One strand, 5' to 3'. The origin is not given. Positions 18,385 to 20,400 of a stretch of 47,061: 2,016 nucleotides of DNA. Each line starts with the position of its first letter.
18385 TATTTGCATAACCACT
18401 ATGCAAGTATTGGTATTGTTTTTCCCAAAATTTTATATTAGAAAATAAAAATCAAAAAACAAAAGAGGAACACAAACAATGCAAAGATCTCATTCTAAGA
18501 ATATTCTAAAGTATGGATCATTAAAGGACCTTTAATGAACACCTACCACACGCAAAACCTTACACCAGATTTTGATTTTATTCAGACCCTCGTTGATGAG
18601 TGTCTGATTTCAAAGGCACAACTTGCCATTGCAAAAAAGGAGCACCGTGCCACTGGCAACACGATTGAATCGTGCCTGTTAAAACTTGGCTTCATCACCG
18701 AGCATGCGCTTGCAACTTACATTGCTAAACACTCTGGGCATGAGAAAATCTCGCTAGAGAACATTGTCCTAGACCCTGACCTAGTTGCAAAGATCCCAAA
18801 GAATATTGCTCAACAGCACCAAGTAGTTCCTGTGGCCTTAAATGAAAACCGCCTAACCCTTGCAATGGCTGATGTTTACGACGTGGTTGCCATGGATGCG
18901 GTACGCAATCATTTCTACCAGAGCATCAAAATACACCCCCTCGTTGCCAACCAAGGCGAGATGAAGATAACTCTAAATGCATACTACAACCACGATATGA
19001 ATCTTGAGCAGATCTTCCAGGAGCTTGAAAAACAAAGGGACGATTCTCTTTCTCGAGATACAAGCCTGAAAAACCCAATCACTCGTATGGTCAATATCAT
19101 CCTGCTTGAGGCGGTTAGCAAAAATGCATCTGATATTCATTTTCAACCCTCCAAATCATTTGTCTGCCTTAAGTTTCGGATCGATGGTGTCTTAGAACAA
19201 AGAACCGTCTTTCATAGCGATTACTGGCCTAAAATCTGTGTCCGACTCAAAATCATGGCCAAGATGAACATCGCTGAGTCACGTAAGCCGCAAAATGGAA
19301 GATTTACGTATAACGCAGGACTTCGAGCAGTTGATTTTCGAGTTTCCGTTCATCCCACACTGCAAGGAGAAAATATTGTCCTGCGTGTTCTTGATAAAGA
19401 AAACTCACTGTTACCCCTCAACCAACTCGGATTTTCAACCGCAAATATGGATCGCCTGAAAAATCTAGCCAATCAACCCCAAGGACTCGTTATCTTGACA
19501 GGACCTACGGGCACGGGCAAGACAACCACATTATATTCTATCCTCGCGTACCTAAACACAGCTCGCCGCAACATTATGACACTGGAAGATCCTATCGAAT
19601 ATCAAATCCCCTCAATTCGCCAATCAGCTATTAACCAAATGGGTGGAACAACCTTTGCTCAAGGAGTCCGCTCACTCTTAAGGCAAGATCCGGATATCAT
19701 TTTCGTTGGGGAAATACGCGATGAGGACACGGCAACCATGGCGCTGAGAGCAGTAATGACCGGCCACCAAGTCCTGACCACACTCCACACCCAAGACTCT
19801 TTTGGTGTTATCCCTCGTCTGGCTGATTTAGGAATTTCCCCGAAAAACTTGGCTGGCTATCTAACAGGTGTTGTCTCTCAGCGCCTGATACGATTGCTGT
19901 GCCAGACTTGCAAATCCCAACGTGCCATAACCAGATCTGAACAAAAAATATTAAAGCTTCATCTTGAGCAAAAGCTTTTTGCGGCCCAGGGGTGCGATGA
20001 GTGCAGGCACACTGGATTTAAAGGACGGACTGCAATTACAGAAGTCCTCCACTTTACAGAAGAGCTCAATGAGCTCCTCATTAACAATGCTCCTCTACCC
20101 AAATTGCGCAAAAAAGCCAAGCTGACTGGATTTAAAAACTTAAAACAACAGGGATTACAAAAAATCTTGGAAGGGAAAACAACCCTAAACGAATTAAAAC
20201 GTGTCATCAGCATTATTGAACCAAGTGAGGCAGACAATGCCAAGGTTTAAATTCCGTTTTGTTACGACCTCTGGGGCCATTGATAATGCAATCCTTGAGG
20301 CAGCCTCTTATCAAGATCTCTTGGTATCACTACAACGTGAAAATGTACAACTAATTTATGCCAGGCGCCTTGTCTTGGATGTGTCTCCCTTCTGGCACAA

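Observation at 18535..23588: Five-gene ATPase-platform-alignment operon with no pilin, peptidase or secretin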

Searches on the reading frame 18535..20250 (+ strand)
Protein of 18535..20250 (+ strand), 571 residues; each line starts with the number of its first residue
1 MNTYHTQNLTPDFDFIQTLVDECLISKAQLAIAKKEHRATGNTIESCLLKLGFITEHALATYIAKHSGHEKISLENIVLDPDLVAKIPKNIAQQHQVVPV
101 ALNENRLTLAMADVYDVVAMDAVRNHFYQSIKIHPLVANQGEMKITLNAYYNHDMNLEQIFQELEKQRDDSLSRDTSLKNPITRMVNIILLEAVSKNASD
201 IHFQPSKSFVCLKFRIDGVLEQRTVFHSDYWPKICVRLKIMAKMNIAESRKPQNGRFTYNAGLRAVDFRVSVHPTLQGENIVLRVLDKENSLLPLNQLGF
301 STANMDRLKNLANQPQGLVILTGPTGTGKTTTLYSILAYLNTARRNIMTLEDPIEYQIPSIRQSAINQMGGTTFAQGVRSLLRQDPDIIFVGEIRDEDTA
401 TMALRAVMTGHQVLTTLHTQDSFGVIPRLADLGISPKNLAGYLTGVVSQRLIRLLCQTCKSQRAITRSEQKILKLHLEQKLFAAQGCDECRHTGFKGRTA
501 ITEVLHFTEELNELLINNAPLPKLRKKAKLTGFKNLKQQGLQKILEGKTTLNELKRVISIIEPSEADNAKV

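Call 3: search_protein_families(library=pfam, proteins=[window:18535-20250:+], max_evalue=1)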
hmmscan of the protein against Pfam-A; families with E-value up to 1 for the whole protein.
window:18535-20250:+ (571 aa): 28 families (the best 25 are shown)
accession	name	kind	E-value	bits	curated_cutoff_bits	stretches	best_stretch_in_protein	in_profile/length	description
PF00437.27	T2SSE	-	1.9e-121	405.6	24.9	1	179-556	5-370/370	Type II/IV secretion system protein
PF05157.20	MshEN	-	4.5e-15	55.8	23.1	1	72-155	6-88/90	MshEN domain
PF13191.12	AAA_16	-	0.00027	21.9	32.6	1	308-361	12-73/167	AAA ATPase domain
PF13401.12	AAA_22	-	0.00028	21.7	27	1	315-375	4-64/130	AAA domain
PF00004.35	AAA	-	0.00068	20.5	21.2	1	319-394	1-66/131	ATPase family associated with various cellular activities (AAA)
PF20720.3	nSTAND3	-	0.00073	19.7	27.2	1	307-353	9-54/155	Novel STAND NTPase 3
PF11165.13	DUF2949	-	0.00087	20.2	24.2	1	15-59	4-48/56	Protein of unknown function (DUF2949)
PF25199.1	nSTAND_NTPase5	-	0.00087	19.6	34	1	309-356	34-82/145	Novel STAND NTPase 5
PF07728.20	AAA_5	-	0.0011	19.4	22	1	319-395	2-76/139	AAA domain (dynein-related subfamily)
PF13245.12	AAA_19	-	0.0012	19.4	25.1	1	315-352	10-42/134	AAA domain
PF13604.12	AAA_30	-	0.0012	19.1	27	1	308-346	10-48/191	AAA domain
PF13086.12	AAA_11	-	0.0045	17.2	27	1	312-342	13-43/257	AAA domain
PF04851.21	ResIII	-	0.0053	17.1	22.5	1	307-347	14-56/164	Type III restriction enzyme, res subunit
PF12775.13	AAA_7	-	0.0067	16.4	25.8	1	303-347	20-64/181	P-loop containing dynein motor region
PF13173.12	AAA_14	-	0.0072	16.8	27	1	318-406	4-83/129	AAA domain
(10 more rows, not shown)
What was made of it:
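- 18535..20250 (+): E: a PilB/GspE/MshE-type assembly ATPase (571 aa) with an N-terminal MshEN-type domain. T2SSE 405.6 bits and MshEN 55.8 bits (call 3).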

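Call 10: find_encoding_contigs(protein=window:18535-20250:+, flank=10000, max_places=6)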
Protein window:18535-20250:+ (571 aa): 1 contig read that carries it; 1 place shown.
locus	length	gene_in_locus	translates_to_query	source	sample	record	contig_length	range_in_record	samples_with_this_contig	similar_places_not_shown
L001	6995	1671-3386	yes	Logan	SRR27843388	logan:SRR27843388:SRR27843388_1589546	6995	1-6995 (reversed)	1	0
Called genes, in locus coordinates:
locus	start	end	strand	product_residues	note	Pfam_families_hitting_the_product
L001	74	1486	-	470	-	PF00072:Response_reg (weak), PF12860:PAS_7, PF00990:GGDEF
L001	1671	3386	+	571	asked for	PF05157:MshEN, PF00437:T2SSE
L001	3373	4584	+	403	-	PF00482:T2SSF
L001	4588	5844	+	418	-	-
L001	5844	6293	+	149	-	-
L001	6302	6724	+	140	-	-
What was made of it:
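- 20237..21448 (+): F: a GspF/PilC/MshG-type polytopic inner-membrane platform (403 aa). The start at 20237 agrees with the gene call in L001 (call 10).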

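Call 14: search_protein_families(library=ncbifam, proteins=[window:18535-20250:+], max_evalue=1)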
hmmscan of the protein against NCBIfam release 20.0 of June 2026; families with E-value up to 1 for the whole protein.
window:18535-20250:+ (571 aa): 36 families (the best 25 are shown)
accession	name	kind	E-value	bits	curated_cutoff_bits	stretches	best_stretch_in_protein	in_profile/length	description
TIGR02538.1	type_IV_pilB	equivalog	4.3e-145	484.5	675.65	1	15-558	2-562/564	type IV-A pilus assembly ATPase PilB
TIGR02533.1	type_II_gspE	equivalog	4.5e-143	477.4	630.25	1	85-557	2-485/486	type II secretion system ATPase GspE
NF007755.0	PRK10436.1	equivalog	8.3e-119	397.3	617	1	89-559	11-460/465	type II secretion system protein GspE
NF053534.1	T4PilAsmATPsTfpB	equivalog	3.5e-118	395.5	850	1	54-558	63-582/584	type IV pilus assembly ATPase TfpB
NF041000.1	ATPase_ComGA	equivalog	3.5e-76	255.7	300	1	189-453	3-266/267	competence type IV pilus ATPase ComGA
TIGR01420.1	pilT_fam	subfamily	3.7e-52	177.7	319.1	1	188-453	4-269/343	PilT/PilU family type 4a pilus ATPase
TIGR02524.1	dot_icm_DotB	equivalog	5.3e-23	81.8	463.3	1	248-429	77-256/358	Dot/Icm type IV secretion system ATPase DotB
TIGR02525.1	plasmid_TraJ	equivalog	5.5e-22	78.2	368.3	1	306-432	140-272/372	plasmid transfer ATPase TraJ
NF058587.1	archaellum_moto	equivalog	1.2e-17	63.8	550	1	318-431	277-395/527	archaellum flagellar ATPase motor FlaI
NF008411.1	PRK11234.1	equivalog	2.5e-15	55.9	1170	1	17-167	486-636/723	cyclic di-3',5'-guanylate-activated glycosyltransferase NfrB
TIGR03819.1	heli_sec_ATPase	hypoth_equivalog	2.9e-15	56.3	373.15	1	235-434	100-302/340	TadA family conjugal transfer-associated ATPase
TIGR02788.1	VirB11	equivalog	4e-14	52.4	249.95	1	311-434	139-267/308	P-type DNA transfer ATPase VirB11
TIGR02782.1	TrbB_P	equivalog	2e-13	50.3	304.55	1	301-432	122-255/303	P-type conjugative transfer ATPase TrbB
NF053672.1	bindosome_BasE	exception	4.3e-12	45.5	1000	1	318-432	272-391/512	bindosome assembly system ATPase subunit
NF010407.0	PRK13833.1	subfamily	6e-10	39.1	499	1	319-432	147-262/323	conjugal transfer protein TrbB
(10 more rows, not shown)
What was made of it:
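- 18535..20250 (+): NCBIfam PilB 484.5 bits (cut-off 675.65) and GspE 477.4 bits (cut-off 630.25); c-di-GMP motif 32.5 bits (cut-off 38) (call 14).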

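Call 15: search_solved_structures(query=window:18535-20250:+, max_evalue=1e-20)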
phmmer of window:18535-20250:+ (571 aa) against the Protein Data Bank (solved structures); distinct sequences matched with E-value up to 1e-20: 20.
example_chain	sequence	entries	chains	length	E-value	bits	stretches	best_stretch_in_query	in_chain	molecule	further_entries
6f8l_G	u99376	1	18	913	2.6e-114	386.2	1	31-554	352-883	Type IV pilus assembly protein PilF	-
5zfr_A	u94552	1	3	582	7.6e-112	378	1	6-557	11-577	Type IV pilus biogenesis ATPase PilB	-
3jc8_Ba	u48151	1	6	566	3.5e-111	375.8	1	18-554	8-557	Type IV-A pilus assembly ATPase PilB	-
6olj_C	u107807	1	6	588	5.3e-107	362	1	18-557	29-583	Type IV pilus biogenesis ATPase PilB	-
5tsg_B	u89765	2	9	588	6.9e-107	361.6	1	18-557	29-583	Type IV pilus biogenesis ATPase PilB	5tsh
4pht_A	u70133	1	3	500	7.8e-100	338.4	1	162-558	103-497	General secretory pathway protein E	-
4ksr_A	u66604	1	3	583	2.7e-97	330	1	162-558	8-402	Type II secretion system protein E, Hemolysin-coregulated protein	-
4kss_A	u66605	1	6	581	2.7e-97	330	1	162-558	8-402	Type II secretion system protein E, hemolysin-coregulated protein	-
1p9r_A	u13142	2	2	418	4.6e-97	329.2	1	162-556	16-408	General secretion pathway protein E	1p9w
6ejf_A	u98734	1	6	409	6.9e-90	305.6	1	185-554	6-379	Type IV pilus assembly protein PilF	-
5oiu_A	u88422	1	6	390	6.9e-90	305.6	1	184-554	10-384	Type IV pilus assembly protein PilF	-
5it5_F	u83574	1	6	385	8.7e-90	305.2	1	185-554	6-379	ATP binding motif-containing protein PilF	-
8dze_A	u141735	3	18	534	2.6e-35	125.5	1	180-518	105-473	BfpD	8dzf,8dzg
2ewv_A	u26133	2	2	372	6.2e-34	120.9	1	189-452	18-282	twitching motility protein PilT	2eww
2gsz_A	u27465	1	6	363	7.6e-34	120.6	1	189-452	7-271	twitching motility protein PilT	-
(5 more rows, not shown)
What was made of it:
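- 18535..20250 (+): The best PDB sequence matches are PilF and PilB (1e-114 to 1e-107), then GspE (1e-100) (call 15).
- Closest known: Type IVa pilus. Same: The best full-length sequence matches of E in the PDB are PilF and PilB (call 15).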

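Call 19: find_homologous_proteins(query=window:18535-20250:+, max_evalue=1e-50)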
Query window:18535-20250:+ (571 aa): 7979 proteins with E <= 1e-50 among 8000 candidates; the best 120 are listed.
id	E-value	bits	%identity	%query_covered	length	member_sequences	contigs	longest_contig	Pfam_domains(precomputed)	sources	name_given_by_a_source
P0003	0.0e+0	1271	100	100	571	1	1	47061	PF05157.21,PF00437.27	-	-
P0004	0.0e+0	1034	80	100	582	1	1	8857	PF05157.21,PF00437.27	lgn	-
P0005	2.1e-281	952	74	98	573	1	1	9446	PF05157.21,PF00437.27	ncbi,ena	-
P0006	4.0e-199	681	56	95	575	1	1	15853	PF05157.21,PF00437.27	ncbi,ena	-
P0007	5.4e-184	631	53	93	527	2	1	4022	PF05157.21,PF00437.27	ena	-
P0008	3.8e-174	599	49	96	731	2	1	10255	PF05157.21,PF00437.27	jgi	-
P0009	1.6e-172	593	48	96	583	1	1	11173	PF05157.21,PF00437.27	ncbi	-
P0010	2.3e-172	593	50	96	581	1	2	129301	PF05157.21,PF00437.27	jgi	-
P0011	6.5e-172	591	48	96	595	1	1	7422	PF05157.21,PF00437.27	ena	-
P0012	6.7e-172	591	49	96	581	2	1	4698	PF05157.21,PF00437.27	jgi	-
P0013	4.7e-171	588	48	96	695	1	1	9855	PF05157.21,PF00437.27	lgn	-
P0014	3.7e-170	585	49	96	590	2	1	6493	PF05157.21,PF00437.27,PF13401.13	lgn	-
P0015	1.3e-168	580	47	98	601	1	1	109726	PF05157.21,PF00437.27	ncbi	-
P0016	1.6e-168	580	49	96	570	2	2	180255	PF05157.21,PF00437.27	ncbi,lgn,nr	ncbi:MAG TPA: secretion system protein E [Rhodospirillaceae bacterium]|nr:MAG: secretion system prot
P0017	6.6e-168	578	48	96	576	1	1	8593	PF05157.21,PF00437.27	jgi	jgi:type IV pilus assembly protein PilB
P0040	8.8e-164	564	46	96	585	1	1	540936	PF05157.21,PF00437.27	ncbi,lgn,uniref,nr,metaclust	ncbi:general secretion pathway protein E/type IV pilus assembly protein PilB [Limimonas halophila]|u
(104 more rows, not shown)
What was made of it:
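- Checked: The window appears to be the whole 47,061-bp contig (call 19), so nothing can be said about the rest of the genome.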

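Call 20: find_encoding_contigs(protein=P0006, flank=10000, max_places=2)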
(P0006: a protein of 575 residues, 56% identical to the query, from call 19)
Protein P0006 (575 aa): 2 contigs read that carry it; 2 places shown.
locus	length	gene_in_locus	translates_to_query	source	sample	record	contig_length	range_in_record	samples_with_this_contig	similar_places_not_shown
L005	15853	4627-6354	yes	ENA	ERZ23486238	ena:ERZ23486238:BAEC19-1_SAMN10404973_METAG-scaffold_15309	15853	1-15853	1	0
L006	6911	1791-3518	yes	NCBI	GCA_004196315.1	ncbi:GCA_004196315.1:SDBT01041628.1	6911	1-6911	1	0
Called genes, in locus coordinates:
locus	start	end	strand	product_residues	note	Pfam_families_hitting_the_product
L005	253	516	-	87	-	PF03937:Sdh5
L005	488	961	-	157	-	-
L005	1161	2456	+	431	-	PF07690:MFS_1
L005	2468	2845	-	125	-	-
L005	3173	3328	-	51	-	-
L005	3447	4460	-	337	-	PF12860:PAS_7, PF00990:GGDEF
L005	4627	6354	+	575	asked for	PF05157:MshEN, PF00437:T2SSE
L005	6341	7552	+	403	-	PF28597:T2SSF_N (weak), PF00482:T2SSF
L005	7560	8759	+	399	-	-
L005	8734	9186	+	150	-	-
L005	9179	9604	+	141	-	-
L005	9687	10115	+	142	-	-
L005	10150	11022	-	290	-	PF02517:Rce1-like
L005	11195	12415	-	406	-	-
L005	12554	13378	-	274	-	PF00126:HTH_1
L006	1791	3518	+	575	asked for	PF05157:MshEN, PF00437:T2SSE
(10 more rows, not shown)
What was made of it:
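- A close relative's contig carries a TLC ATP/ADP translocase, which hints at an intracellular, reduced genome (call 20).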

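Call 21: find_encoding_contigs(protein=P0016, flank=10000, max_places=2)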
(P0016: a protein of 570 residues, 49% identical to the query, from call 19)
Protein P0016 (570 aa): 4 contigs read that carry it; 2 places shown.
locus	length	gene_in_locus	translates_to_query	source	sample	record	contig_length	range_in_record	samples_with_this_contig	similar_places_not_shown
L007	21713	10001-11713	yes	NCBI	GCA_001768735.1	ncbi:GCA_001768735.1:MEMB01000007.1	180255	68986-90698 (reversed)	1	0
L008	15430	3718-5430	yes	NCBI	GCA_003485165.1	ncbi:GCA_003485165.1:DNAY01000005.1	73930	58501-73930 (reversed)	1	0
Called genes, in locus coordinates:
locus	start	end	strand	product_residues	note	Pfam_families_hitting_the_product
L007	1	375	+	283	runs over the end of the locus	PF08478:POTRA_1, PF03799:FtsQ_DivIB_C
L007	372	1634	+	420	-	PF11104:PilM_2 (faint), PF02491:SHS2_FTSA, PF06723:MreB_Mbl, PF14450:FtsA, PF00012:HSP70 (weak)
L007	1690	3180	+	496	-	PF00091:Tubulin, PF12327:FtsZ_C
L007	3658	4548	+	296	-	PF03331:LpxC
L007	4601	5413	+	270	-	PF09976:TPR_21 (faint), PF13512:TPR_18, PF13525:YfiO, PF13174:TPR_6 (faint), PF13428:TPR_14 (faint), PF14559:TPR_19 (faint), PF13432:TPR_16 (weak)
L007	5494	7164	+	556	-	PF02463:SMC_N, PF13401:AAA_22 (faint), PF13476:AAA_23, PF13304:AAA_21 (faint)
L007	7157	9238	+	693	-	PF22745:Nlig-Ia, PF01653:DNA_ligase_aden, PF03120:OB_DNA_ligase, PF03119:DNA_ligase_ZBD, PF12826:HHH_2, PF00533:BRCT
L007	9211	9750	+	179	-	-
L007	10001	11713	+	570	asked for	PF05157:MshEN, PF00437:T2SSE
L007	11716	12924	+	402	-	PF28597:T2SSF_N, PF00482:T2SSF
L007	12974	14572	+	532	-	-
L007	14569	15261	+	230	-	-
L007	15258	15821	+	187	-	-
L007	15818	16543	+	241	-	PF00005:ABC_tran, PF13304:AAA_21 (faint)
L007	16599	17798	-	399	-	PF00291:PALP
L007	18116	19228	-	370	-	PF00437:T2SSE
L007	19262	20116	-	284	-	PF13191:AAA_16 (weak), PF13604:AAA_30 (faint), PF13401:AAA_22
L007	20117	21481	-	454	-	PF00515:TPR_1 (faint), PF07719:TPR_2 (faint), PF13174:TPR_6 (faint), PF13181:TPR_8 (faint), PF13176:TPR_7 (faint), PF13428:TPR_14 (faint), PF13432:TPR_16 (faint), PF14559:TPR_19 (faint), +1 more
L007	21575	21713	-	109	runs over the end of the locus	-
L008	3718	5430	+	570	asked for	PF05157:MshEN, PF00437:T2SSE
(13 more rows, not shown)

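Call 22: find_encoding_contigs(protein=P0040, flank=10000, max_places=2)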
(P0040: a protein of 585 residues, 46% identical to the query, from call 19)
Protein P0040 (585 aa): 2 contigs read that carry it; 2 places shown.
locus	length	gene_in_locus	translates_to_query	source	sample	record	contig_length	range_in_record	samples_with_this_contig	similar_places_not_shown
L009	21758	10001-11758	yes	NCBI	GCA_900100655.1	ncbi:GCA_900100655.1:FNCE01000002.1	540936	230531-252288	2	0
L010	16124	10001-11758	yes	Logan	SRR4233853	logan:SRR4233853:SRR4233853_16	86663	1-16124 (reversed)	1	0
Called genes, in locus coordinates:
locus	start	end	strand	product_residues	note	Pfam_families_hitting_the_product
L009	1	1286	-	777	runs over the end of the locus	PF02706:Wzz, PF13807:GNVR (weak), PF01656:CbiA, PF10609:ParA, PF13614:AAA_31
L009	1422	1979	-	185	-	PF02563:Poly_export, PF22461:SLBB_2, PF10531:SLBB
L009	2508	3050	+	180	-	-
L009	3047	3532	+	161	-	PF04101:Glyco_tran_28_C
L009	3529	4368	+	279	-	PF00535:Glycos_transf_2, PF13641:Glyco_tranf_2_3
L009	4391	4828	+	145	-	PF01050:MannoseP_isomer, PF07883:Cupin_2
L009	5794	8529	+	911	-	PF05048:NosD (faint), PF13229:Beta_helix, PF13385:Laminin_G_3, PF02210:Laminin_G_2 (faint)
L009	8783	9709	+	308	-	PF00535:Glycos_transf_2, PF10111:Glyco_tranf_2_2, PF13641:Glyco_tranf_2_3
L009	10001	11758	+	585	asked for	PF05157:MshEN, PF00437:T2SSE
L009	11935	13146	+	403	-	PF28597:T2SSF_N, PF00482:T2SSF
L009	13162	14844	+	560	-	-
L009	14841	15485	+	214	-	-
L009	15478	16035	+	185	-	-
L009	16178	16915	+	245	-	PF00005:ABC_tran, PF13304:AAA_21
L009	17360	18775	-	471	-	PF07963:N_methyl (weak)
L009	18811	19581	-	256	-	PF06750:A24_N_bact, PF01478:Peptidase_A24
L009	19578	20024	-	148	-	-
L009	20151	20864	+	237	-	-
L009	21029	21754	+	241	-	PF07963:N_methyl (weak)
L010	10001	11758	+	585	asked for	PF05157:MshEN, PF00437:T2SSE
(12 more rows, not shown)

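Call 36: find_related_loci(query=A3, collection=genome_contigs, flank=10000)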
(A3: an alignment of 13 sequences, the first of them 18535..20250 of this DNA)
Query A3 (571 aa) in genome_contigs; peptide patterns used: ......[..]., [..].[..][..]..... (x = any residue, [..] = any of these).
600 stretches matched a pattern (row limit reached: there are more); 599 encode a relative of the query (tblastn E <= 1e-3); the best 80 are kept; 80 distinct loci.
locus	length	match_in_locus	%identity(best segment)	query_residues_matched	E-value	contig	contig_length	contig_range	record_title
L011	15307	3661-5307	49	17-562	0e+0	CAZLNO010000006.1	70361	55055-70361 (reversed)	MAG TPA_asm: uncultured Rhodovibrionaceae bacterium isolate SRP141376_co2_316 genome assembly, contig: NODE_976_length_7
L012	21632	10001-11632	46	24-562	1e-165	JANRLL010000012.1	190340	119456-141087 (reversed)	MAG: Rickettsiales bacterium isolate bins.21 k141_721264, whole genome shotgun sequence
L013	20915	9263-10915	45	19-562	3e-163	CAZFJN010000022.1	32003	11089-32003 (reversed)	MAG TPA_asm: uncultured Rickettsiales bacterium isolate SRP150892_co2_476 genome assembly, contig: NODE_1773_length_3200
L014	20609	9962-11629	45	17-562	2e-159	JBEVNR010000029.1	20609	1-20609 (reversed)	MAG: Rickettsiales bacterium isolate T4R4UO_autometa_bin_0001 T4R4UO_autometa_bin_0001_k133_3355461, whole genome shotgu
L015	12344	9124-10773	44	19-560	1e-158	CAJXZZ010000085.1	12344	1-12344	MAG TPA_asm: uncultured Gammaproteobacteria bacterium isolate SRR5242447_bin.13_MetaBAT_v2.12.1_MAG genome assembly, con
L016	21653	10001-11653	44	17-560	2e-158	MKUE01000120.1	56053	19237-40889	MAG: Thiobacillus sp. 65-1059 scnpilot_expt_750_p_scaffold_726, whole genome shotgun sequence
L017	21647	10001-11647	45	19-562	3e-158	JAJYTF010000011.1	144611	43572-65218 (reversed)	MAG: Proteobacteria bacterium isolate DX1.bin89 NODE_82_length_144611_cov_6.887946, whole genome shotgun sequence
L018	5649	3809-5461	44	17-560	3e-159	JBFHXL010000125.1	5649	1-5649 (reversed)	MAG: Thiobacillus sp. isolate Mix_sand09.2021.07.Z.56 k141_3283433_length_5649_cov_12.5256, whole genome shotgun sequenc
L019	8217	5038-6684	43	19-560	4e-157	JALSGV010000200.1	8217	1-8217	MAG: Gammaproteobacteria bacterium isolate 354-166_maxbin2_scaf2bin.143 354-166_scaffold_8578_c1, whole genome shotgun s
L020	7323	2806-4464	42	17-562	2e-156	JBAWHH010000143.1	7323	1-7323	MAG: Rhodocyclaceae bacterium isolate MFD04340_ilm_asm_bin1 k127_97213, whole genome shotgun sequence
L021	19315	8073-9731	41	17-562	4e-156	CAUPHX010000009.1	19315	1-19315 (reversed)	MAG: uncultured Deefgea sp. isolate m08-metabat.12 genome assembly, contig: m08-c319, whole genome shotgun sequence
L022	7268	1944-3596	43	17-560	3e-156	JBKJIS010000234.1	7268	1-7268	MAG: Thiobacillus sp. isolate ant_bin.171 S1Ck117_1575739_flag_0_multi_24.6991_len_7268, whole genome shotgun sequence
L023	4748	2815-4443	44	17-554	5e-159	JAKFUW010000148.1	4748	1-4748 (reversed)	MAG: Alphaproteobacteria bacterium isolate D1_Bin_43 D1_0009372, whole genome shotgun sequence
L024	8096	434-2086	41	17-562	4e-153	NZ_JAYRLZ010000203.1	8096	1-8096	MAG: Chitinimonas sp. isolate XM2_XAASGE2bin.21 NODE_4659_length_8096_cov_1.583386, whole genome shotgun sequence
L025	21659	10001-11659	42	17-562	1e-151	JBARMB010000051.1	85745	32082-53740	MAG: Burkholderiales bacterium isolate MFD06446_ilm_asm_bin12 k127_286100, whole genome shotgun sequence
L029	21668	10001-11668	43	17-562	3e-151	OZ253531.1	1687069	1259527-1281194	MAG: Rickettsiales bacterium isolate 00495a25-bbbd-46a4-adb0-4053534a6df8 genome assembly, chromosome: 1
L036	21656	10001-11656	43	17-560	3e-149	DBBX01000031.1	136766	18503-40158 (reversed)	MAG TPA_asm: Thiotrichaceae bacterium UBA973 UBA973_contig_121, whole genome shotgun sequence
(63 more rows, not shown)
